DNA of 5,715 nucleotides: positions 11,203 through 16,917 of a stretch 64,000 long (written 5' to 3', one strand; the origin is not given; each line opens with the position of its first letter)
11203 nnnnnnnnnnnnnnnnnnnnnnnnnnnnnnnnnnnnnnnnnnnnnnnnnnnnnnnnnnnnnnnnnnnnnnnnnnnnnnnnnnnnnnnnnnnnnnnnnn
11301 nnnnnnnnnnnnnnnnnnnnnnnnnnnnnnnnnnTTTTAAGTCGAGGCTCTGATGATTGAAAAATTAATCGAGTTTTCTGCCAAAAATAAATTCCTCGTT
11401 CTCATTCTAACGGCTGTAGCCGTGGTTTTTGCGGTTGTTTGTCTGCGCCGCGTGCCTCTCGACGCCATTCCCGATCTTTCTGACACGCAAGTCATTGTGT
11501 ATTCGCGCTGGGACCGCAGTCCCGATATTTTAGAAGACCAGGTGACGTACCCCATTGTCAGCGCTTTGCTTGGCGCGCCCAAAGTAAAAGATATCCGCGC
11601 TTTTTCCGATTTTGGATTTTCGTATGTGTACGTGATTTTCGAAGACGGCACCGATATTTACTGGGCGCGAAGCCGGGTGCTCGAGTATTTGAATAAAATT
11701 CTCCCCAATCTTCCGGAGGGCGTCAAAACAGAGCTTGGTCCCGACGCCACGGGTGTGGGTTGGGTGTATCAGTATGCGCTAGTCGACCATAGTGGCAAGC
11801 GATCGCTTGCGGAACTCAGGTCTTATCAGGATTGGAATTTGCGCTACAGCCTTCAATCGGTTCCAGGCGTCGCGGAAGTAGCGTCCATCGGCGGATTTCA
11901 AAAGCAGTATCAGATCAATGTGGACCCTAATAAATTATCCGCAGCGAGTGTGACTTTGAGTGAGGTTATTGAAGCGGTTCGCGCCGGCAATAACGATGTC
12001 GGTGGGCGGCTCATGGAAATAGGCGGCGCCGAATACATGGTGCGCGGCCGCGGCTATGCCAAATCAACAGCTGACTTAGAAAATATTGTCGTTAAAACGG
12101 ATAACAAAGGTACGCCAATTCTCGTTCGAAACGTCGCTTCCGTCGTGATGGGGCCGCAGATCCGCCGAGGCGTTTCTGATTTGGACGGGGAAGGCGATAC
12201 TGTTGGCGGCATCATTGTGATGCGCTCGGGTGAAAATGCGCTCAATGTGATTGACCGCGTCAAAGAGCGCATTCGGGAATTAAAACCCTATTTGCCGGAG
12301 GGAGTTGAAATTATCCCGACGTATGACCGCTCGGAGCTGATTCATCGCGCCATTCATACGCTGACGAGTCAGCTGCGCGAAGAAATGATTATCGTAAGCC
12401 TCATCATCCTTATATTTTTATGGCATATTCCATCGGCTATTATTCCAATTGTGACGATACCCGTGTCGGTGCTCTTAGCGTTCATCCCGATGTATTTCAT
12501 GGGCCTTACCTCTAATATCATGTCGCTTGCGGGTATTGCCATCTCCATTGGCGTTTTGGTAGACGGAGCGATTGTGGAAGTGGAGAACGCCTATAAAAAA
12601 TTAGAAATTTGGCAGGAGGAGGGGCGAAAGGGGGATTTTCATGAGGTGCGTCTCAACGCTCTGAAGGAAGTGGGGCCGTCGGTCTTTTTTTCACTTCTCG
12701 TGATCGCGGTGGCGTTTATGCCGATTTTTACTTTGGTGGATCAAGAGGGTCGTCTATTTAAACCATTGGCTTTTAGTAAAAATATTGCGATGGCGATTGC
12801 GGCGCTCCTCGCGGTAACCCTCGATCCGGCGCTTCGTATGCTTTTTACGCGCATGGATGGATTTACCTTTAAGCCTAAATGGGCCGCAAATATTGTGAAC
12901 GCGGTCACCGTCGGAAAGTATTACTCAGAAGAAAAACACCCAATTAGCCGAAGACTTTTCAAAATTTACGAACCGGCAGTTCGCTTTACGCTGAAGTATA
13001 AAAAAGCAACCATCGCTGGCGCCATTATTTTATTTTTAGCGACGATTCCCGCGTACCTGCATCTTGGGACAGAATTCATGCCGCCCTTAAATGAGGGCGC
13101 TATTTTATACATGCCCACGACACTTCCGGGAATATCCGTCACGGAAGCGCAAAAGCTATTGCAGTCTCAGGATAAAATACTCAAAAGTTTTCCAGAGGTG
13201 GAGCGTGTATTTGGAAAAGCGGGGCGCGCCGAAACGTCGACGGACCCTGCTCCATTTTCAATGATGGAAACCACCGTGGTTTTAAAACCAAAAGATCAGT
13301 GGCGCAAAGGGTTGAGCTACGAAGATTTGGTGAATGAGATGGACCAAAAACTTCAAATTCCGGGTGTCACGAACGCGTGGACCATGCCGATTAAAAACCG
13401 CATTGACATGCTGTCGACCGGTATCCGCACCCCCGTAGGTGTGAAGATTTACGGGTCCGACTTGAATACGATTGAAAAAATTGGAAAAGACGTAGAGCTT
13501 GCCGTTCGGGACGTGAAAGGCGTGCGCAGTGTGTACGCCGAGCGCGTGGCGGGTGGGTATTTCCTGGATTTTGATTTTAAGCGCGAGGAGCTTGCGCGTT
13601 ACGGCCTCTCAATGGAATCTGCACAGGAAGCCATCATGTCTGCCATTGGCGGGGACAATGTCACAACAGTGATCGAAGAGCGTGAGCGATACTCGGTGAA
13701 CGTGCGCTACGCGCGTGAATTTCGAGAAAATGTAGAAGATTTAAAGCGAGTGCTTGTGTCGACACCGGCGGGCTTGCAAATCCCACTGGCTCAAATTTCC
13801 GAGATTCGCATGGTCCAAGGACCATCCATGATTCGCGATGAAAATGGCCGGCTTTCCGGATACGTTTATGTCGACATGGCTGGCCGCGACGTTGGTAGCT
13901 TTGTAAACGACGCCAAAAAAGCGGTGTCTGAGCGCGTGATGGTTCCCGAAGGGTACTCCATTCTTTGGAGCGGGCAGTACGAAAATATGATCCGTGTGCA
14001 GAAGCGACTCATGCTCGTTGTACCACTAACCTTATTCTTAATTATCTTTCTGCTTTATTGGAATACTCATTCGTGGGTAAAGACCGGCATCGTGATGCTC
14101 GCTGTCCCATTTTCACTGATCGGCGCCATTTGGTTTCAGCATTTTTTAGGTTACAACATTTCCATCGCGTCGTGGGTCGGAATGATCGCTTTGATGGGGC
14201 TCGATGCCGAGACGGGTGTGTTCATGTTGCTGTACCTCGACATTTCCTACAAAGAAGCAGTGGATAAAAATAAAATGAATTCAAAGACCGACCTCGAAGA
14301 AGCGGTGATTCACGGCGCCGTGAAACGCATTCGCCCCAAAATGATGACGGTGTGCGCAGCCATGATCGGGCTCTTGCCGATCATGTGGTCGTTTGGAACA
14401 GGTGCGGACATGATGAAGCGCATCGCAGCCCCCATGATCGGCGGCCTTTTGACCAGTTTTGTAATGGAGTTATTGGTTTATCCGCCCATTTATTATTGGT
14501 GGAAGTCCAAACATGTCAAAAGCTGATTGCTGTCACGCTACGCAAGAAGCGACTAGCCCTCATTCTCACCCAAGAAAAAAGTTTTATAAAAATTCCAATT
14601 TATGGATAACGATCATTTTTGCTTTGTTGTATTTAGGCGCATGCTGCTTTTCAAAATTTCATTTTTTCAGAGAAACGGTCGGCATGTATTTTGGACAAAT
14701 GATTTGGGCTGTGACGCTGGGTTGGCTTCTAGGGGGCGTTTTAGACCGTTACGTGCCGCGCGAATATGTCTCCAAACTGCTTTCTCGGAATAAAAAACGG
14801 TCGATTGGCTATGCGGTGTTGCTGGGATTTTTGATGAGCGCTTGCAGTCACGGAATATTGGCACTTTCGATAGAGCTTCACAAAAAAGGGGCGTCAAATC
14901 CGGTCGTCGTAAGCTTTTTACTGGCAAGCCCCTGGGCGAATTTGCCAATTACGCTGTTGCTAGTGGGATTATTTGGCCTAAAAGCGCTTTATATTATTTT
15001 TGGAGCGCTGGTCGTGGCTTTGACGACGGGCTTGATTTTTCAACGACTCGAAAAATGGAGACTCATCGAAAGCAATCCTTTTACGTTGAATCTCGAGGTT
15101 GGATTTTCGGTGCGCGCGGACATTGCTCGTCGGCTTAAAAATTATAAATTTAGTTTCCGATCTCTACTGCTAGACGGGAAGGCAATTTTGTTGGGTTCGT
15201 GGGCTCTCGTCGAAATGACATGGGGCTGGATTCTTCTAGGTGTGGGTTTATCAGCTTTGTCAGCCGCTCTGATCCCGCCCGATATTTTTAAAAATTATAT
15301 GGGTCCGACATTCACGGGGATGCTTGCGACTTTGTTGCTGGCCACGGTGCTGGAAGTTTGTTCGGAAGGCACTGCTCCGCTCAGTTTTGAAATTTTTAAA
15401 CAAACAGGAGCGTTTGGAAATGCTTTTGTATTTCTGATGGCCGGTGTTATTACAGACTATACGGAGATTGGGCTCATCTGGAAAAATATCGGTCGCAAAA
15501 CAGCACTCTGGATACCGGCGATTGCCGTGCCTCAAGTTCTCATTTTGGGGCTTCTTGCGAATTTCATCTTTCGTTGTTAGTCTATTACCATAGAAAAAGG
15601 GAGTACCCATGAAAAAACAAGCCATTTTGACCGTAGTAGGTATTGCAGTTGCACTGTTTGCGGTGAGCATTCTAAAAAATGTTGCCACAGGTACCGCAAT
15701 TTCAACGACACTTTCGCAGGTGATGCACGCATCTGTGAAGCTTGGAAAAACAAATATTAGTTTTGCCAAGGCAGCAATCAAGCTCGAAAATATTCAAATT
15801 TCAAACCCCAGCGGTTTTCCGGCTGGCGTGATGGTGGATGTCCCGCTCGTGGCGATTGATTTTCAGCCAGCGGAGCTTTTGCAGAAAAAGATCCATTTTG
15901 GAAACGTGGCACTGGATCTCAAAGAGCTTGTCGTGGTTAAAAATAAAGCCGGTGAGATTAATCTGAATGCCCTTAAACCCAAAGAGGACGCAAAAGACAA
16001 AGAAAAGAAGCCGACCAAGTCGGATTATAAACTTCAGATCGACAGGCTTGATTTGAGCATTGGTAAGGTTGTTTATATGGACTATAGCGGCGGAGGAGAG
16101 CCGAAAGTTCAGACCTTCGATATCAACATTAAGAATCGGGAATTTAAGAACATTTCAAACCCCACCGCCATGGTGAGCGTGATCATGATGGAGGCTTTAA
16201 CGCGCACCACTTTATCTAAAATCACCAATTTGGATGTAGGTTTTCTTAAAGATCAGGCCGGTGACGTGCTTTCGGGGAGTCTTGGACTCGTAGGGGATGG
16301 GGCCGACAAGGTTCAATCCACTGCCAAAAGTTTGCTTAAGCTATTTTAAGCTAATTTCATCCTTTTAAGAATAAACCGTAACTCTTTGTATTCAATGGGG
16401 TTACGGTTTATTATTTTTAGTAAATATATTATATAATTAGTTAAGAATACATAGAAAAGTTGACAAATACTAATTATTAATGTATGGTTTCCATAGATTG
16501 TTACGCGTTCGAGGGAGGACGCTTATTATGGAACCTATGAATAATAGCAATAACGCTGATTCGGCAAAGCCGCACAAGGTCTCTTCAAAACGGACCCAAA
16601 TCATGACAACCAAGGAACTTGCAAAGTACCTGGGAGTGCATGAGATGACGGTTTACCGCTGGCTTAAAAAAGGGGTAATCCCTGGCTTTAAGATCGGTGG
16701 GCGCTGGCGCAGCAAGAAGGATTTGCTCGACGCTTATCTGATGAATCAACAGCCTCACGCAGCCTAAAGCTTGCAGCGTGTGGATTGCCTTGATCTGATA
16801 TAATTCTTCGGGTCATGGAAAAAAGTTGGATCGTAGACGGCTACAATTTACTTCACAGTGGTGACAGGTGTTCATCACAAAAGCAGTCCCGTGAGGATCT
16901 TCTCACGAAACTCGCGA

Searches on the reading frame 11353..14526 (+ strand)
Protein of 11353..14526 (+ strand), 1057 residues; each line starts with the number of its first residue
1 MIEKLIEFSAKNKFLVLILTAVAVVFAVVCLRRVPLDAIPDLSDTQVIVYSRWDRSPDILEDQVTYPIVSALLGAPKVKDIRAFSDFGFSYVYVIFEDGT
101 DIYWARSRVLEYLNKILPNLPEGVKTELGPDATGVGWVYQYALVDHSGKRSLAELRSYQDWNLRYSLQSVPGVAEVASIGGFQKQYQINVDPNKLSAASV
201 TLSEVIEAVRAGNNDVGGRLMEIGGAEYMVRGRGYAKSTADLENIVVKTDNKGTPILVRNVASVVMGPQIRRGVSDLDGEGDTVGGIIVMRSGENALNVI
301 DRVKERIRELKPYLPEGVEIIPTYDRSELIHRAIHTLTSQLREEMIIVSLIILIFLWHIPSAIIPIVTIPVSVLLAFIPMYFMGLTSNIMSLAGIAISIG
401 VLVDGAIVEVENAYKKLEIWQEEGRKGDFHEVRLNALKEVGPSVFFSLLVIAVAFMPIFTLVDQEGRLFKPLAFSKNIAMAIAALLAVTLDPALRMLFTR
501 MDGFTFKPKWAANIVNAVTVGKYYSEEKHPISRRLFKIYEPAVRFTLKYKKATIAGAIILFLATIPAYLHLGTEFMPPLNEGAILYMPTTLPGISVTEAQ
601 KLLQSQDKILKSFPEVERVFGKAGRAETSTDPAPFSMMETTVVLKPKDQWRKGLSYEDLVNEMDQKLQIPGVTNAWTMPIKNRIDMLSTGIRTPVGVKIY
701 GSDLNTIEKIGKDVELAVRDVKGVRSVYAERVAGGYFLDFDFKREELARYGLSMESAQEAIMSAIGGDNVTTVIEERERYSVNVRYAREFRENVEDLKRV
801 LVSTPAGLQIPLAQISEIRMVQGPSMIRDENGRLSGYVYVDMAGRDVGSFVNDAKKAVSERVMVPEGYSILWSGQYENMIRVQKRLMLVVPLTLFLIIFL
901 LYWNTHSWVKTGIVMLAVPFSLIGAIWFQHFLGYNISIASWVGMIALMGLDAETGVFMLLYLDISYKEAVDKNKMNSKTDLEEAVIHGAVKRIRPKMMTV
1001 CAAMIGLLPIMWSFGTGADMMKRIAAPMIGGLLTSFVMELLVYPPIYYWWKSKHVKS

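Call 7: search_protein_families(library=pfam, proteins=[window:11353-14526:+], max_evalue=0.001)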
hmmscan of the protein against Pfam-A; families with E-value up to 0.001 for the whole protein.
window:11353-14526:+ (1057 aa): 1 family
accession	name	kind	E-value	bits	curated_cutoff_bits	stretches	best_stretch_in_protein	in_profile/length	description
PF00873.25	ACR_tran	-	2.6e-225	750.9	28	1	6-1048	2-1018/1021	AcrB/AcrD/AcrF family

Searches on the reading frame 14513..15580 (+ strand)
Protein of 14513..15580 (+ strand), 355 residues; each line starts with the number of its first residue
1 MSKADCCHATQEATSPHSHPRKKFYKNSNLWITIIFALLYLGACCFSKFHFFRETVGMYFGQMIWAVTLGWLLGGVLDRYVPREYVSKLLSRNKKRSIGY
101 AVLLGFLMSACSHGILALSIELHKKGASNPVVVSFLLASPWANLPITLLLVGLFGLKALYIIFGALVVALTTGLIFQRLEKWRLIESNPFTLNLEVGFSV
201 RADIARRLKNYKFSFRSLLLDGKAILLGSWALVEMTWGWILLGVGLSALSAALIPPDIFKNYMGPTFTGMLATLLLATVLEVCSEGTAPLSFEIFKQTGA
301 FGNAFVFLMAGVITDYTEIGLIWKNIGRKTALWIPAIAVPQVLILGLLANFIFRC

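Call 7: search_protein_families(library=pfam, proteins=[window:14513-15580:+], max_evalue=0.001)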
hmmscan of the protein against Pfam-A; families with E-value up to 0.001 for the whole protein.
window:14513-15580:+ (355 aa): 1 family
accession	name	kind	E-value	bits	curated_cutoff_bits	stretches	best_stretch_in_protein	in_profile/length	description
PF03773.19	ArsP_1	-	2.1e-33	116.2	32.3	1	62-351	15-294/294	Predicted permease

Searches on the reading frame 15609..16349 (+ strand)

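Call 7: search_protein_families(library=pfam, proteins=[window:15609-16349:+], max_evalue=0.001)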
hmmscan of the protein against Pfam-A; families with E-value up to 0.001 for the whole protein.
window:15609-16349:+ (246 aa): 2 families
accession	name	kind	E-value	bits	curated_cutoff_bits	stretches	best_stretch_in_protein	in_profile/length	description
PF05359.17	DUF748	-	1.1e-11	44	50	1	5-176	18-186/1037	Domain of Unknown Function (DUF748)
PF05170.20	AsmA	-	2.8e-09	36.8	29.8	1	57-182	66-195/607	AsmA family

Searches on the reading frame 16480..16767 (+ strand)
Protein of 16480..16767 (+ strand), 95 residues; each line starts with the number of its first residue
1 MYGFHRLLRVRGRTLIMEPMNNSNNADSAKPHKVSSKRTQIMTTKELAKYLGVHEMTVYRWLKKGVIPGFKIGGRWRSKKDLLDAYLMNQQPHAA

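Call 7: search_protein_families(library=pfam, proteins=[window:16480-16767:+], max_evalue=0.001)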
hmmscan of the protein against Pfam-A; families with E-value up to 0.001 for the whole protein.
window:16480-16767:+ (95 aa): 2 families
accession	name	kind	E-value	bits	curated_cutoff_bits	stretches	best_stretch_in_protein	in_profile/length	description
PF12728.13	HTH_17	-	9.6e-17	61.4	27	1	42-90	2-50/51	Helix-turn-helix domain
PF13384.12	HTH_23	-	1.9e-06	28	24.6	1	42-63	18-39/50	Homeodomain-like domain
